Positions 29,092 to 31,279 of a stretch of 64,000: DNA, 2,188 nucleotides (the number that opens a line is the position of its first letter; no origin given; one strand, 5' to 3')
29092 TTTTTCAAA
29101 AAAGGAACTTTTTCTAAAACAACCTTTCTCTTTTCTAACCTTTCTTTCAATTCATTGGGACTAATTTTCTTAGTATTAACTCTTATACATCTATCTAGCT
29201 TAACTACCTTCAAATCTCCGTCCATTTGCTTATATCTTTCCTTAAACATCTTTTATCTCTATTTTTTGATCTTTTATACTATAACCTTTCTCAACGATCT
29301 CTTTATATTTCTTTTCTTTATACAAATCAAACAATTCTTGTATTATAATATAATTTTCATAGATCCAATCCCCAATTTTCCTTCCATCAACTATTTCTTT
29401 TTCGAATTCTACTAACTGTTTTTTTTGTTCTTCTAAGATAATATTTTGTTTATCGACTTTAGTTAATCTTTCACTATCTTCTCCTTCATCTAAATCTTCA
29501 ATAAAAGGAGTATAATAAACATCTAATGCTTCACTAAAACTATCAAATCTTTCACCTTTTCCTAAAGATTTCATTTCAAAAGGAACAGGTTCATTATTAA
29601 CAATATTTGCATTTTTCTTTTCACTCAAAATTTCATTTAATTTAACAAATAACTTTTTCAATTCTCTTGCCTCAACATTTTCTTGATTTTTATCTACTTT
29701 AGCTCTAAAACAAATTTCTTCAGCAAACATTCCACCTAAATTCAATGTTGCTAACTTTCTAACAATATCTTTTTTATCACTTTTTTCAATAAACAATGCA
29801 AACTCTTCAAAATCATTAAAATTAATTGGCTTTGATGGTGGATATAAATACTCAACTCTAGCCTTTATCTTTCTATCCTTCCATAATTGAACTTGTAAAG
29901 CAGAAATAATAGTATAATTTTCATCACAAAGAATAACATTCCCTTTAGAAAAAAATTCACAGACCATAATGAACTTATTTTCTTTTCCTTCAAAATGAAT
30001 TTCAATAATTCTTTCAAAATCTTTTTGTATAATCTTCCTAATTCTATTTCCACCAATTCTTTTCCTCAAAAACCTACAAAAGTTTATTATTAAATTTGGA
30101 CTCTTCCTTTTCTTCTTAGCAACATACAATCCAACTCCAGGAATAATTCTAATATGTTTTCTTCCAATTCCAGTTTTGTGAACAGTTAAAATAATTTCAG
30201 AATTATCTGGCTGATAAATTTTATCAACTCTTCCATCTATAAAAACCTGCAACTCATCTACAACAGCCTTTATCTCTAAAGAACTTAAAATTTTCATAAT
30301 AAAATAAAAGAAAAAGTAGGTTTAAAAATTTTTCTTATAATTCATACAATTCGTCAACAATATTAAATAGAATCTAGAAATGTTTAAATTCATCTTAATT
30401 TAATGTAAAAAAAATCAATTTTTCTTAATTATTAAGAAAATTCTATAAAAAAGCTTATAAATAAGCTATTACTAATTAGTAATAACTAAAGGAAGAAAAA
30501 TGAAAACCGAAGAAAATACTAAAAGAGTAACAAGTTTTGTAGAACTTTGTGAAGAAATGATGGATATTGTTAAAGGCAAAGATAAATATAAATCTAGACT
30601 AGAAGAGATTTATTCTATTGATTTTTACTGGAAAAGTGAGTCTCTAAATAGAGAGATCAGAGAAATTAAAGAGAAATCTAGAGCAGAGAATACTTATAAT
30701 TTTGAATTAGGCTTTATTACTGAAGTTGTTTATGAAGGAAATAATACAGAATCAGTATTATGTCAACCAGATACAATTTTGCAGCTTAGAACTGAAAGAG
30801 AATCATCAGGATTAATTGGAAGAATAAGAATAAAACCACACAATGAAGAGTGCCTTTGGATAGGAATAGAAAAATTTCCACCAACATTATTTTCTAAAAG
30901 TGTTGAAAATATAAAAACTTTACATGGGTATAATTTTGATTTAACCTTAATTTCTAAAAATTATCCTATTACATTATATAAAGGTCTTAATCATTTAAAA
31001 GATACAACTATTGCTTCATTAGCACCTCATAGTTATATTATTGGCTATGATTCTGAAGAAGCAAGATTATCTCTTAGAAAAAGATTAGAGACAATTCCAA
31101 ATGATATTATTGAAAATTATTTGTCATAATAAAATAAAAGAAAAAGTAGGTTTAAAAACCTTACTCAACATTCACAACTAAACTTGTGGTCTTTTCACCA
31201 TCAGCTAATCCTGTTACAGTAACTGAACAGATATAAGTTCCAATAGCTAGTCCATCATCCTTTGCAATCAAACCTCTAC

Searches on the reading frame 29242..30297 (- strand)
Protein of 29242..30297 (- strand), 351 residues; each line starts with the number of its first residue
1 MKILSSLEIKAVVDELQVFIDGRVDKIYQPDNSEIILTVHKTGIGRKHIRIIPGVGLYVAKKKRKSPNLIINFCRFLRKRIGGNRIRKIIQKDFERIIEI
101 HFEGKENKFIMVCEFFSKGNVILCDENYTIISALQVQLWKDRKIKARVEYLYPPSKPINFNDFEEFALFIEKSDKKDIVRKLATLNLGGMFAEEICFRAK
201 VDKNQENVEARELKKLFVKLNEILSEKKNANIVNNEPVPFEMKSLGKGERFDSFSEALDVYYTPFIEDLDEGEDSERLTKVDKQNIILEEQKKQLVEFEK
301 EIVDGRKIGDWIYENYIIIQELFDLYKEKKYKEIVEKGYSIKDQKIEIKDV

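Call 9: search_protein_families(library=pfam, proteins=[window:29242-30297:-], max_evalue=0.01)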
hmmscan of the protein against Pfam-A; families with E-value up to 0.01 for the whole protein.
window:29242-30297:- (351 aa): 1 family
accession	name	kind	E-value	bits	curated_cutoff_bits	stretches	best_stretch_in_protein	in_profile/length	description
PF05833.16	NFACT_N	-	1.4e-51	176.1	31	1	7-348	3-371/456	NFACT N-terminal and middle domains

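Call 54: find_encoding_contigs(protein=window:29242-30297:-, flank=4000, max_places=10)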
Protein window:29242-30297:- (351 aa): 22 contigs read that carry it; 9 places shown.
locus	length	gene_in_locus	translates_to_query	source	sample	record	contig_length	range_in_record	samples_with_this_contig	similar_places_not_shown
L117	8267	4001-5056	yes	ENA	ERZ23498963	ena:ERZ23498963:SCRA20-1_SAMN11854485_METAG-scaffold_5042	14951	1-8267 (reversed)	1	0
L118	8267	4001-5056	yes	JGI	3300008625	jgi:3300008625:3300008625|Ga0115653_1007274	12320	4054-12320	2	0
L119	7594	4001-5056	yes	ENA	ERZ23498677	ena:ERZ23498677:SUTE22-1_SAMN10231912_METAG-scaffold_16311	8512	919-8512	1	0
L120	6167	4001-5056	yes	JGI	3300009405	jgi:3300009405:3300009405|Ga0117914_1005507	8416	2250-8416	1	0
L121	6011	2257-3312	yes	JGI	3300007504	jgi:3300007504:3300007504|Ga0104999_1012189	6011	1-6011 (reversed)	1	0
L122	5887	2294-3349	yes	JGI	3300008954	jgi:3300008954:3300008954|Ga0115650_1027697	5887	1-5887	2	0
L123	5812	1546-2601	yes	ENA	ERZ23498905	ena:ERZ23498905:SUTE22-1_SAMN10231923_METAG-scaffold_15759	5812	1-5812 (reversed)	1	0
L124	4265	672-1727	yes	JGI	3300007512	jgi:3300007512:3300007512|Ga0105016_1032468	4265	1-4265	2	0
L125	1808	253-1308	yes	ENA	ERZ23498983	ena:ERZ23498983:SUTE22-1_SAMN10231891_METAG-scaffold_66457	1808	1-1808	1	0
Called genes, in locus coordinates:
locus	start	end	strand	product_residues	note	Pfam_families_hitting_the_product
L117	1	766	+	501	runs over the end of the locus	-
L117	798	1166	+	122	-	PF24709:DUF7670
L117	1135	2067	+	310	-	PF01207:Dus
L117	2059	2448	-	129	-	PF00072:Response_reg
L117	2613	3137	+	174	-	-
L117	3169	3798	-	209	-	-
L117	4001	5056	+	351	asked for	PF05833:NFACT_N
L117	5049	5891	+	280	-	PF17125:Methyltr_RsmF_N, PF01189:Methyltr_RsmB-F, PF13847:Methyltransf_31 (weak)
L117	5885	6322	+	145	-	PF03657:UPF0113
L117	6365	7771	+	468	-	PF01406:tRNA-synt_1e, PF09334:tRNA-synt_1g (faint), PF09190:DALR_2 (weak), PF23493:CysS_C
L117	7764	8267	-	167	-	?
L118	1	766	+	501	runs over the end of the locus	-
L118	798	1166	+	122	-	PF24709:DUF7670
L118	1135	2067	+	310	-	PF01207:Dus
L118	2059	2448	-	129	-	PF00072:Response_reg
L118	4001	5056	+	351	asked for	PF05833:NFACT_N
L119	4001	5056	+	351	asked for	PF05833:NFACT_N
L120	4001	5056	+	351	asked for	PF05833:NFACT_N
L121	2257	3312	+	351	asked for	PF05833:NFACT_N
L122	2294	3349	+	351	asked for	PF05833:NFACT_N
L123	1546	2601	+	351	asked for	PF05833:NFACT_N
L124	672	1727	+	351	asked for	PF05833:NFACT_N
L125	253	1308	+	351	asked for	PF05833:NFACT_N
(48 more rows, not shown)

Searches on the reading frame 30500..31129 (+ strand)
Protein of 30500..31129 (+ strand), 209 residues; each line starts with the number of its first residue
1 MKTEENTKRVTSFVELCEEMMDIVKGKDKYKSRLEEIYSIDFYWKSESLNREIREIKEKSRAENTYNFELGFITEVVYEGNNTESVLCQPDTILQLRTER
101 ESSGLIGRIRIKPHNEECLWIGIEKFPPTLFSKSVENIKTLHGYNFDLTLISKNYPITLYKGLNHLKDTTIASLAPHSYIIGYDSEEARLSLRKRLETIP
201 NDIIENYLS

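Call 9: search_protein_families(library=pfam, proteins=[window:30500-31129:+], max_evalue=0.01)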
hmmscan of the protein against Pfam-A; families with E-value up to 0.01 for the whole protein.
window:30500-31129:+ (209 aa): 0 families

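Call 10: search_protein_families(library=ncbifam, proteins=[window:30500-31129:+], max_evalue=0.01)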
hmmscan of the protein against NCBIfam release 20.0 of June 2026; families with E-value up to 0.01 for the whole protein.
window:30500-31129:+ (209 aa): 0 families

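Call 49: search_protein_families(library=padloc, proteins=[window:30500-31129:+], max_evalue=0.01)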
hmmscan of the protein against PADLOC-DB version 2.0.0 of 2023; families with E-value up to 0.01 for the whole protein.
window:30500-31129:+ (209 aa): 1 family
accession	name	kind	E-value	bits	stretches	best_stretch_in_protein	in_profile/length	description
PDLC04901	PDC-S09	-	0.006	15.3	0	118-163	43-88/126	-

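Call 50: search_protein_families(library=phrogs, proteins=[window:30500-31129:+], max_evalue=0.001)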
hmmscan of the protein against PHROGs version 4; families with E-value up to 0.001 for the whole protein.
window:30500-31129:+ (209 aa): 0 families

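Call 68: search_protein_representatives(protein=window:30500-31129:+)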
Query: 209 residues. Proteins with E-value up to 0.001 (for the whole library): 3; up to 1e-10: 1; up to 1e-30: 1. The best 3 are listed.
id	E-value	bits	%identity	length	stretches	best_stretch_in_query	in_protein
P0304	3.0e-134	461.5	100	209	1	1-209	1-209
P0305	7.2e-05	39.2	54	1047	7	139-158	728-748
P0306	8.1e-04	35.7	34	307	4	119-158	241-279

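Call 69: find_related_loci(query=window:30500-31129:+, collection=viral_contigs, flank=4000)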
Query window:30500-31129:+ (209 aa) in viral_contigs; peptide patterns used: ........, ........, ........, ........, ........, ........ (x = any residue, [..] = any of these).
1 stretches matched a pattern, but none encodes a relative of the query by tblastn (E <= 1e-3).
